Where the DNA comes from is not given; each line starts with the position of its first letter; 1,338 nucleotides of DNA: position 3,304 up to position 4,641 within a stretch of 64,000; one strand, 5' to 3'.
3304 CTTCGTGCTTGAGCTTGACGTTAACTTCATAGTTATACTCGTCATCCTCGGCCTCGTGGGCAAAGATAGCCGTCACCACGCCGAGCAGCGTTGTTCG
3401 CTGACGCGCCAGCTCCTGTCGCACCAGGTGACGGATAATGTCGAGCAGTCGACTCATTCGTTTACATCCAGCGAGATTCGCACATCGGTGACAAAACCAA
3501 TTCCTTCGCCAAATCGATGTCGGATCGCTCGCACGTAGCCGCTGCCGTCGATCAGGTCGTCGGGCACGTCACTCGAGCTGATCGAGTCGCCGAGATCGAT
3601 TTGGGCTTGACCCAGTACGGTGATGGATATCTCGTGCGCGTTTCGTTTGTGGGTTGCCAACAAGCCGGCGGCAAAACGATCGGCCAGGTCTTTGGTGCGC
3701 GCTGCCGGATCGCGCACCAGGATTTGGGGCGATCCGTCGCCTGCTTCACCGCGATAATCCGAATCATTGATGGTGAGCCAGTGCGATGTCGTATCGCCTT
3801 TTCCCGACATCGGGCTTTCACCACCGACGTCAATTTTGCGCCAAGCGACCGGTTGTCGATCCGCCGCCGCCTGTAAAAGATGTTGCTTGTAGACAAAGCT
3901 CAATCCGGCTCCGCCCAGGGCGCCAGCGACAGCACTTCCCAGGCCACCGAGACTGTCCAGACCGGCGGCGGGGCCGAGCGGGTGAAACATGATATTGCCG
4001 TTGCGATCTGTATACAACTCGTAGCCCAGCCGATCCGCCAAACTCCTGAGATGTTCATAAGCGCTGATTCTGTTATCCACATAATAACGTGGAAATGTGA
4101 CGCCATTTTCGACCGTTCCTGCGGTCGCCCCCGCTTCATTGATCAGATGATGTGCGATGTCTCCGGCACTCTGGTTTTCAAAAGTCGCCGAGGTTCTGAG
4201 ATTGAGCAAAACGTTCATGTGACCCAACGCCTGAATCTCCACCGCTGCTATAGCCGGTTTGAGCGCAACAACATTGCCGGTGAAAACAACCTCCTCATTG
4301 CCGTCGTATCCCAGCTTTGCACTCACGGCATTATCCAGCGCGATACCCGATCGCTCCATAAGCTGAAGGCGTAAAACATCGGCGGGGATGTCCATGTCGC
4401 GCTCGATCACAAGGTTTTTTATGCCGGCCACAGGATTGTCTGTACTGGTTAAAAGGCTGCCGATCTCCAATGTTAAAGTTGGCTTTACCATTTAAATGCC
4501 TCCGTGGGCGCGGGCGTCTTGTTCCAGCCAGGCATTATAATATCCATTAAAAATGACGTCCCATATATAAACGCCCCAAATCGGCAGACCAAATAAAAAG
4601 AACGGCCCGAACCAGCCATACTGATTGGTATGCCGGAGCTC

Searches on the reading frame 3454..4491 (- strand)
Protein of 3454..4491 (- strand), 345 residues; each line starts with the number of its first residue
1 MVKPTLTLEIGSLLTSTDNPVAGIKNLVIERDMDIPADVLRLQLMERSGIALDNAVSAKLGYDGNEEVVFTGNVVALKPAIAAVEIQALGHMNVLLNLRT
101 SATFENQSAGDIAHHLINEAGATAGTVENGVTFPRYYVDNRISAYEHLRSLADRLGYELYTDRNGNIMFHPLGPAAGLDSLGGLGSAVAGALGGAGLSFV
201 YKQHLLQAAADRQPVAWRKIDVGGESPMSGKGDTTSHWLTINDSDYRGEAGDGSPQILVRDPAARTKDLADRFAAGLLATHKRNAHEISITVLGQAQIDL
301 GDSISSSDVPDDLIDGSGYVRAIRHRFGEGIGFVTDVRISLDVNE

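Call 3: search_protein_families(library=pfam, proteins=[window:3454-4491:-], max_evalue=0.01)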
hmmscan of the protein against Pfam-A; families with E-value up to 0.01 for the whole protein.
window:3454-4491:- (345 aa): 1 family
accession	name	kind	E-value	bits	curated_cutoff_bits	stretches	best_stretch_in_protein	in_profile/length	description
PF24032.1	YQBQ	-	0.00018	21.4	27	0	51-140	26-114/294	YQBQ-like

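Call 6: search_protein_families(library=ncbifam, proteins=[window:3454-4491:-], max_evalue=0.01)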
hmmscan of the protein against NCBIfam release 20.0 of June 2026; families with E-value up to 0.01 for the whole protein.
window:3454-4491:- (345 aa): 2 families
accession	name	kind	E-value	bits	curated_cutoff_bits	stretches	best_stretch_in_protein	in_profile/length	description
NF033848.1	VgrG_rel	hypoth_equivalog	5.5e-15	54.7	275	1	61-340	67-349/547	VgrG-related protein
NF047561.1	orf58_phage_fam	subfamily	0.00013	21.5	170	1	53-173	56-181/257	phage protein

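Call 71: search_protein_families(library=phrogs, proteins=[window:3454-4491:-], max_evalue=0.001)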
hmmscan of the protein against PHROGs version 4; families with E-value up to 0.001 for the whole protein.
window:3454-4491:- (345 aa): 2 families
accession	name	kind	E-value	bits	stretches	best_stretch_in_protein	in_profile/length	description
phrog_52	-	tail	2.5e-05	24.3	1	262-341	434-513/677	tail protein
phrog_33423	-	unknown function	0.00036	20.6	1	47-155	48-159/268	-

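Call 78: search_solved_structures(query=window:3454-4491:-, max_evalue=0.01)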
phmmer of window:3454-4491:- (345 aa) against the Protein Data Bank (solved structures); distinct sequences matched with E-value up to 0.01: 1.
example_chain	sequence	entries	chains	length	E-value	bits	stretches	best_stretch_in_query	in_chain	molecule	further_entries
9gtr_q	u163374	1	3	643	7.5e-08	35.6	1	87-339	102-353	Gp5/Type VI secretion system Vgr protein OB-fold domain-containing protein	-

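Call 80: find_related_loci(query=window:3454-4491:-, collection=metagenome_contigs, flank=7000)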
Query window:3454-4491:- (345 aa) in metagenome_contigs; peptide patterns used: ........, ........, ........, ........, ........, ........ (x = any residue, [..] = any of these).
206 stretches matched a pattern, but none encodes a relative of the query by tblastn (E <= 1e-3).

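Call 82: find_related_loci(query=A6, collection=metagenome_contigs, flank=7000)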
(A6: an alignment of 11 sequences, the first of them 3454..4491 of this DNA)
Query A6 (345 aa) in metagenome_contigs; peptide patterns used: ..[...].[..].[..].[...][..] (x = any residue, [..] = any of these).
101 stretches matched a pattern; 40 encode a relative of the query (tblastn E <= 1e-3); 40 distinct loci.
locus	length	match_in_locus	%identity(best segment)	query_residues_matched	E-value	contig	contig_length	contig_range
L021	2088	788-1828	64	1-341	1e-149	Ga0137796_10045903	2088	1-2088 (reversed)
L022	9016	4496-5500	62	2-342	6e-136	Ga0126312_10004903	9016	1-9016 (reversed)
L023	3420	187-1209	60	2-344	9e-138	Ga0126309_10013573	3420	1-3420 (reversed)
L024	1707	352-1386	59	1-342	4e-143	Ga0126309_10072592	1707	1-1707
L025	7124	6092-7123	61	2-341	4e-132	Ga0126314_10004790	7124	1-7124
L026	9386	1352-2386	60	2-342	4e-131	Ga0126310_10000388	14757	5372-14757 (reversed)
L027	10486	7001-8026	60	2-342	3e-128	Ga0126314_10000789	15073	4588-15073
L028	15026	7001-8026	60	2-342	3e-128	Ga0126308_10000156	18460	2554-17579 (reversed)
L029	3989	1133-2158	61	2-342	2e-129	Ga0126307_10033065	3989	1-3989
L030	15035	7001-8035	60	2-342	2e-126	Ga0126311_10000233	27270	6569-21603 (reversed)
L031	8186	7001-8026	61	2-342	6e-126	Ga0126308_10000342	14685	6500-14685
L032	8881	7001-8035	55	3-341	1e-118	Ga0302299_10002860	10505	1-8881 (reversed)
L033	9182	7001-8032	57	2-342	1e-118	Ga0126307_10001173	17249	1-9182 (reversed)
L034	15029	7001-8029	58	2-344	5e-117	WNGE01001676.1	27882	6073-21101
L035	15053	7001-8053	51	2-342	3e-112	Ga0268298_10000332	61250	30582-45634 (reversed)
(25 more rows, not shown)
